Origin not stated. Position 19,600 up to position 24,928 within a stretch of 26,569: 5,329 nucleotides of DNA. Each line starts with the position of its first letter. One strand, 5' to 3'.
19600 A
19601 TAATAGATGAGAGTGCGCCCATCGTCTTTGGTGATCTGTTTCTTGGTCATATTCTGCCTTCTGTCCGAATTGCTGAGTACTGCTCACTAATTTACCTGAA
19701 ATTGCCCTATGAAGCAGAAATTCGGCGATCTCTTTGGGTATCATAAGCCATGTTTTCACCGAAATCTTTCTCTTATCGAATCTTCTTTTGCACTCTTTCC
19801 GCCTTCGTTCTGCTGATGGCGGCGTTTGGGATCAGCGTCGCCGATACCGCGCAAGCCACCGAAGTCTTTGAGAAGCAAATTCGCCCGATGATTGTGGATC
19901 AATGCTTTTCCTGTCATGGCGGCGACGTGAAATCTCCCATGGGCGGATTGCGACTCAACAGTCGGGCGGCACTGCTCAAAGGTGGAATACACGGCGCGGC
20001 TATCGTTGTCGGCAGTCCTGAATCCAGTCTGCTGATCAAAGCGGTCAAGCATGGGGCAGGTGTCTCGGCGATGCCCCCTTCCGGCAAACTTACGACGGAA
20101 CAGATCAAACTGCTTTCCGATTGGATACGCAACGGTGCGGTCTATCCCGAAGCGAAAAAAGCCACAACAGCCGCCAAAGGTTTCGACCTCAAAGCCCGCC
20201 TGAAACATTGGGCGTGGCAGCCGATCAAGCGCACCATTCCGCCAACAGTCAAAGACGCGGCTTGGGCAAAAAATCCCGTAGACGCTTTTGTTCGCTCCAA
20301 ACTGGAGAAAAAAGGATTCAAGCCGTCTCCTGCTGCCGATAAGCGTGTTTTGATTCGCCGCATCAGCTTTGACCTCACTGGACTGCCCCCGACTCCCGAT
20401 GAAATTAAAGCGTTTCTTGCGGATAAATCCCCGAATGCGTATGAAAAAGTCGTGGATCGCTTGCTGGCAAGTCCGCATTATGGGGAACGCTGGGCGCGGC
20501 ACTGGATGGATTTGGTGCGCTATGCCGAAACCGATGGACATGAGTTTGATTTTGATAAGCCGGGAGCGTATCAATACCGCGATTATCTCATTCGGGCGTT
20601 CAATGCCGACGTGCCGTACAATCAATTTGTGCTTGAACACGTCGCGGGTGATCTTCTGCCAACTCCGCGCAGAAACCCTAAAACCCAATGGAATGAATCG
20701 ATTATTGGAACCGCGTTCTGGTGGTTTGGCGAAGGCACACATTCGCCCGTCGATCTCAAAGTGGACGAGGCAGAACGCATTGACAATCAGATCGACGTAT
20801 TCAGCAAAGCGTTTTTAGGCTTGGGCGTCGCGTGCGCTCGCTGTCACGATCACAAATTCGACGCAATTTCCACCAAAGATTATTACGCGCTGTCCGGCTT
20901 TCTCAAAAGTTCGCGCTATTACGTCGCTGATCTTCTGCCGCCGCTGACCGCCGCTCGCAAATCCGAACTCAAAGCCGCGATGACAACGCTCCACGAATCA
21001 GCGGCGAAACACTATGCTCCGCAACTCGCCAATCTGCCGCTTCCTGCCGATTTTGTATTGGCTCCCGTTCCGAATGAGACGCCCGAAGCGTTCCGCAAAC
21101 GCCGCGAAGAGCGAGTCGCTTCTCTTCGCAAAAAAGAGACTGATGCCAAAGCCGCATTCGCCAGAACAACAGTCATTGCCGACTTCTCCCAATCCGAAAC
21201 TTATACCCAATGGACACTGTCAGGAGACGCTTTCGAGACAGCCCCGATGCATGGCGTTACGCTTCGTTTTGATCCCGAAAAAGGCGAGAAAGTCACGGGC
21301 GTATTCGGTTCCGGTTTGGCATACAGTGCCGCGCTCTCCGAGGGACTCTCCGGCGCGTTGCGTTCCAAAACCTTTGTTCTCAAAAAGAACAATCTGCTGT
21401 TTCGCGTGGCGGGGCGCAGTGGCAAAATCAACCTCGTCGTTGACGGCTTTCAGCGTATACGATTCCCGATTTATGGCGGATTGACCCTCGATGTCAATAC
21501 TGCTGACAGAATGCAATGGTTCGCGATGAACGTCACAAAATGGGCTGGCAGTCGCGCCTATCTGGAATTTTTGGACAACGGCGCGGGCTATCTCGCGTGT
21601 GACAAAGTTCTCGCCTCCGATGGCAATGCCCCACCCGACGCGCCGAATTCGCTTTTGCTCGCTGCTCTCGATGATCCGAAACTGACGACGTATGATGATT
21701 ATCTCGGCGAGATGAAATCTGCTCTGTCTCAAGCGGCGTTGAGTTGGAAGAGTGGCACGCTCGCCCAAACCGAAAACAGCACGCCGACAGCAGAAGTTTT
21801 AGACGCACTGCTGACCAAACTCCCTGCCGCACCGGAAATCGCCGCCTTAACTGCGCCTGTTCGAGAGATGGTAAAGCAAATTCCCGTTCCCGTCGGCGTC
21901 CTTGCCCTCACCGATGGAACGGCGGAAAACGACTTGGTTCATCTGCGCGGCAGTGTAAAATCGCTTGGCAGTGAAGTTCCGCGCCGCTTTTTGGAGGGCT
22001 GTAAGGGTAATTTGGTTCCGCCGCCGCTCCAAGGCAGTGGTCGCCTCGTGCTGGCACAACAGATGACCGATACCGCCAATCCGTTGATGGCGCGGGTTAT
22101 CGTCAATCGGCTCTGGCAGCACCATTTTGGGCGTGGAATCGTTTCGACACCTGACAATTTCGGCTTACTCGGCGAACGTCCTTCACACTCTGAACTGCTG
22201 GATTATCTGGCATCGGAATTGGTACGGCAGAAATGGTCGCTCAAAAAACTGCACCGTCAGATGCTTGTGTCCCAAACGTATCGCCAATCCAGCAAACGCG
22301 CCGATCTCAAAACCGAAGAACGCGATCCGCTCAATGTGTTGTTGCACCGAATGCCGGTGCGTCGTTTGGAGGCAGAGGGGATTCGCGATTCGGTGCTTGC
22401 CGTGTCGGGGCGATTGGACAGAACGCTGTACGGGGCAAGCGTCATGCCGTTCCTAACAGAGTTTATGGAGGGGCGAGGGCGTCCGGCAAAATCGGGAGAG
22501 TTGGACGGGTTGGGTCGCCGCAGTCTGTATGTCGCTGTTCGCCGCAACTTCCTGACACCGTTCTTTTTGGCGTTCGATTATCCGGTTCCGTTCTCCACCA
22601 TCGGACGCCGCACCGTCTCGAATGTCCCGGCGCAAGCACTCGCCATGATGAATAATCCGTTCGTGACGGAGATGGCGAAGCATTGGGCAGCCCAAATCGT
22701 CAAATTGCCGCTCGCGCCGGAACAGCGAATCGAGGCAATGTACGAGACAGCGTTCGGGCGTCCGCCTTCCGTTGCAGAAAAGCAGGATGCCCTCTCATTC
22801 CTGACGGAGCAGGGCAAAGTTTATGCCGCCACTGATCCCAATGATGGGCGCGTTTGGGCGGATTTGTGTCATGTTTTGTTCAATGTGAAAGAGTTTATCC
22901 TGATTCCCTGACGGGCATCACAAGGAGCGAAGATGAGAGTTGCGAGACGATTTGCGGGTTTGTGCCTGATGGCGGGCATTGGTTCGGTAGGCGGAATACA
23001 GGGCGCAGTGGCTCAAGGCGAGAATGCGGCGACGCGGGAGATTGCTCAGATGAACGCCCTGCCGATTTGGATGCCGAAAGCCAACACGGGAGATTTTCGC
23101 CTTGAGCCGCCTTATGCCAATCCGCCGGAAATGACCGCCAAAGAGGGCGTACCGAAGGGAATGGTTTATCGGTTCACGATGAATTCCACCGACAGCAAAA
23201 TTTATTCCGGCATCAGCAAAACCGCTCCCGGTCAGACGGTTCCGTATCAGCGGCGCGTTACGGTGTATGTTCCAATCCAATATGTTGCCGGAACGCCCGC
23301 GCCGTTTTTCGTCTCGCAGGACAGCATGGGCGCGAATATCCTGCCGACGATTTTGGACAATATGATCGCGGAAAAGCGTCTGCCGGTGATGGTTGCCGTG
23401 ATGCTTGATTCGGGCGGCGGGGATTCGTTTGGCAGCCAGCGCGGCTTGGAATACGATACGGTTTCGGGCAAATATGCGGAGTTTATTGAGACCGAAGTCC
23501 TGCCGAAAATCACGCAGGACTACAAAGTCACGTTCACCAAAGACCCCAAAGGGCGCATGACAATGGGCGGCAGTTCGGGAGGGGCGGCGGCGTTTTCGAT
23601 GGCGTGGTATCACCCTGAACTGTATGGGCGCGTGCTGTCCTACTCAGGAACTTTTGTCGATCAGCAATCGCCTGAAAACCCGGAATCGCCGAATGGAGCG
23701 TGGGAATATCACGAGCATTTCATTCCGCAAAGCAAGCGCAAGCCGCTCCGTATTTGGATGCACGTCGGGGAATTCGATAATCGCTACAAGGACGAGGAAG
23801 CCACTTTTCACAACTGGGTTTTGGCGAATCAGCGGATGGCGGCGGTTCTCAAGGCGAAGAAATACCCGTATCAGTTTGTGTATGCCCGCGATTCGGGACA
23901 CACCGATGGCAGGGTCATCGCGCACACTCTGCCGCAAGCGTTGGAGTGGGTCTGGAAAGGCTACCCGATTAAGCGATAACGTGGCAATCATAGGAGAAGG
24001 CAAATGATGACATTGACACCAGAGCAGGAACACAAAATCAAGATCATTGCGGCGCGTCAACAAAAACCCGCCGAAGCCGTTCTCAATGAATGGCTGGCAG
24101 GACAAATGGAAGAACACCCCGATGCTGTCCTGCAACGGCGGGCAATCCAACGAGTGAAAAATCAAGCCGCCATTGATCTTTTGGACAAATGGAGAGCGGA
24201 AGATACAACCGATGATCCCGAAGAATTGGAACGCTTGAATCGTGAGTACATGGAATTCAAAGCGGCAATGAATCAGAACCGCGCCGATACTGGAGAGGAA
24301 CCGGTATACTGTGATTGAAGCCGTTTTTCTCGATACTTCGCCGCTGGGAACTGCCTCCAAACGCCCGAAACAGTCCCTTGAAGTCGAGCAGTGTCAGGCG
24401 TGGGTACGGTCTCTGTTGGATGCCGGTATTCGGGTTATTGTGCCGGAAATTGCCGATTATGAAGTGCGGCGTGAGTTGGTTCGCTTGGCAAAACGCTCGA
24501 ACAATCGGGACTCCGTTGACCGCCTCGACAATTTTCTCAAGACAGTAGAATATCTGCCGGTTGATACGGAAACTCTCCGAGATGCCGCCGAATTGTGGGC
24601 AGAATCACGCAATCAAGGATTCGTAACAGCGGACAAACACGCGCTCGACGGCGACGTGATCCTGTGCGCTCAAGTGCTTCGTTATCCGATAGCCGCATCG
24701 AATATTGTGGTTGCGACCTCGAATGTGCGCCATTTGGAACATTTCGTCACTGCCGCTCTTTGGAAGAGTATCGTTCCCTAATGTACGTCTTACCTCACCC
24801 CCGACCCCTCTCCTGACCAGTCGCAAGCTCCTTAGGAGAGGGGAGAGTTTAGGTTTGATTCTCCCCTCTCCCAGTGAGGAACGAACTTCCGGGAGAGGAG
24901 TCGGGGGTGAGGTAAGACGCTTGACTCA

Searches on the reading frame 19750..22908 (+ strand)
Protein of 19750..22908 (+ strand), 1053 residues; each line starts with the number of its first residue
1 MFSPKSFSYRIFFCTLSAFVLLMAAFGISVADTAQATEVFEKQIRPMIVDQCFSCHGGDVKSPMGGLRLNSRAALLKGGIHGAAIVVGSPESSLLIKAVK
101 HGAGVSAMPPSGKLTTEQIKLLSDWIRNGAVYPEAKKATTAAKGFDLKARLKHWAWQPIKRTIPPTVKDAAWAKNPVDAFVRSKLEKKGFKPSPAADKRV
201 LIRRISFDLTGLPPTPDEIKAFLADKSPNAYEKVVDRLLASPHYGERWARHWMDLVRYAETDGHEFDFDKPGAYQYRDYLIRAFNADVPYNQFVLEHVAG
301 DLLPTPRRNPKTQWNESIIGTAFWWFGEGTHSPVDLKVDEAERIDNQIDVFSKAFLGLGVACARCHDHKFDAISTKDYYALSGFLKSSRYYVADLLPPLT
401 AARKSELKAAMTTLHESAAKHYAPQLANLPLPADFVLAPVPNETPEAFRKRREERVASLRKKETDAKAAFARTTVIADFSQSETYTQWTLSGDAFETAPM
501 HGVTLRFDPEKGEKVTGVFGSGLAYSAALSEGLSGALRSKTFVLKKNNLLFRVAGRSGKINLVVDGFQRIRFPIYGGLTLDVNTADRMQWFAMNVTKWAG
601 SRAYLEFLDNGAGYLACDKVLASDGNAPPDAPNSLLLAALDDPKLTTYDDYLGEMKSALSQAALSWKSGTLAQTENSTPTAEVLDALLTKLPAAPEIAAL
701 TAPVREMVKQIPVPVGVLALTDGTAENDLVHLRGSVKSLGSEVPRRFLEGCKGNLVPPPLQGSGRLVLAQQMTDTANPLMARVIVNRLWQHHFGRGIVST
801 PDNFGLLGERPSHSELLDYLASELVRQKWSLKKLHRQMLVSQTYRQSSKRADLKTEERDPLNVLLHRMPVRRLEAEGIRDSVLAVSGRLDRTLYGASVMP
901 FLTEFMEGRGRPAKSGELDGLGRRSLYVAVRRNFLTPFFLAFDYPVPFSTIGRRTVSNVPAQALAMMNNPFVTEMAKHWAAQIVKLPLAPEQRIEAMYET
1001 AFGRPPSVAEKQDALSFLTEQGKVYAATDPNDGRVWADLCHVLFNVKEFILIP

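Call 13: search_protein_families(library=pfam, proteins=[window:19750-22908:+])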
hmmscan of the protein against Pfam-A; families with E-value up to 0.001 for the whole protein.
window:19750-22908:+ (1053 aa): 4 families
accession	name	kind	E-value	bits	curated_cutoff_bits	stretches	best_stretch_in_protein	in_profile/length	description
PF07587.16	PSD1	-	4.7e-87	291.9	28.5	1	764-1018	1-244/244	Protein of unknown function (DUF1553)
PF07583.16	PSCyt2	-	5e-82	275.3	29.8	1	176-389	1-208/209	Protein of unknown function (DUF1549)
PF07635.16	PSCyt1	-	6.1e-14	52.8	22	1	52-112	1-59/59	Planctomycete cytochrome C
PF13442.11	Cytochrome_CBB3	-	1.3e-05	25.9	27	1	50-126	12-68/68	Cytochrome C oxidase, cbb3-type, subunit III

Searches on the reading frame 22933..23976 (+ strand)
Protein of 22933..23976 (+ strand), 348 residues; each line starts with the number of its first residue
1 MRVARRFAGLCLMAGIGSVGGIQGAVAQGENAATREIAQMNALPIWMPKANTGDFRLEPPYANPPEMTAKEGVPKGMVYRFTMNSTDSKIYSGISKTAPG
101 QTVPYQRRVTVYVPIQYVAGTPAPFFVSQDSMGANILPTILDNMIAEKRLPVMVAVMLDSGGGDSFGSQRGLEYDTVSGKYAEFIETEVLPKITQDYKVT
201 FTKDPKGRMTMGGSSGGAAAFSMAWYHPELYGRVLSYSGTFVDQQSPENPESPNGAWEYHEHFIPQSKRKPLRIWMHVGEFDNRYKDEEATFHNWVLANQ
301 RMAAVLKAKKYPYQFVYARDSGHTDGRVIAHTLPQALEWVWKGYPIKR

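Call 13: search_protein_families(library=pfam, proteins=[window:22933-23976:+])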
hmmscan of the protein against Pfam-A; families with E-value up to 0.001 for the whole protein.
window:22933-23976:+ (348 aa): 1 family
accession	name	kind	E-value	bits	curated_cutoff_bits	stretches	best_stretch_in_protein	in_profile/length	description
PF00756.26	Esterase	-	3.1e-17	63.6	22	1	105-324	6-236/251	Putative esterase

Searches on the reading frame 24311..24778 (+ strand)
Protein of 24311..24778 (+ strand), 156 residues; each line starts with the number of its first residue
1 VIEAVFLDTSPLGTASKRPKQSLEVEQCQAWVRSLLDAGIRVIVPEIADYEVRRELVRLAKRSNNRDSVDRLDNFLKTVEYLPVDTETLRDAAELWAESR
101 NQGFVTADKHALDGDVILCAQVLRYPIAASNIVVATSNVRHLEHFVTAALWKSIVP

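Call 13: search_protein_families(library=pfam, proteins=[window:24311-24778:+])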
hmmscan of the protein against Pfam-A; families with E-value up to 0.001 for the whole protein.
window:24311-24778:+ (156 aa): 1 family
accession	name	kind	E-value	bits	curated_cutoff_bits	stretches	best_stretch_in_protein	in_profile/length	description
PF01850.27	PIN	-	2e-05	25.6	23.6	1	30-121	19-99/120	PIN domain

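Call 66: find_encoding_contigs(protein=window:24311-24778:+, flank=6000, max_places=10)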
Protein window:24311-24778:+ (156 aa): 1 contig read that carries it; 1 place shown.
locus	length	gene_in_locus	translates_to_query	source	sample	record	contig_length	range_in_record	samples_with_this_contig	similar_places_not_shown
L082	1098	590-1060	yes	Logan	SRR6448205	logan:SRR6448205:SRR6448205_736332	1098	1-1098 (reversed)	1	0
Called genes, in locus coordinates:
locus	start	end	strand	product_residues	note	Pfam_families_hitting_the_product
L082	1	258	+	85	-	?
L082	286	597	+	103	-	-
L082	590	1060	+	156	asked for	PF01850:PIN (weak)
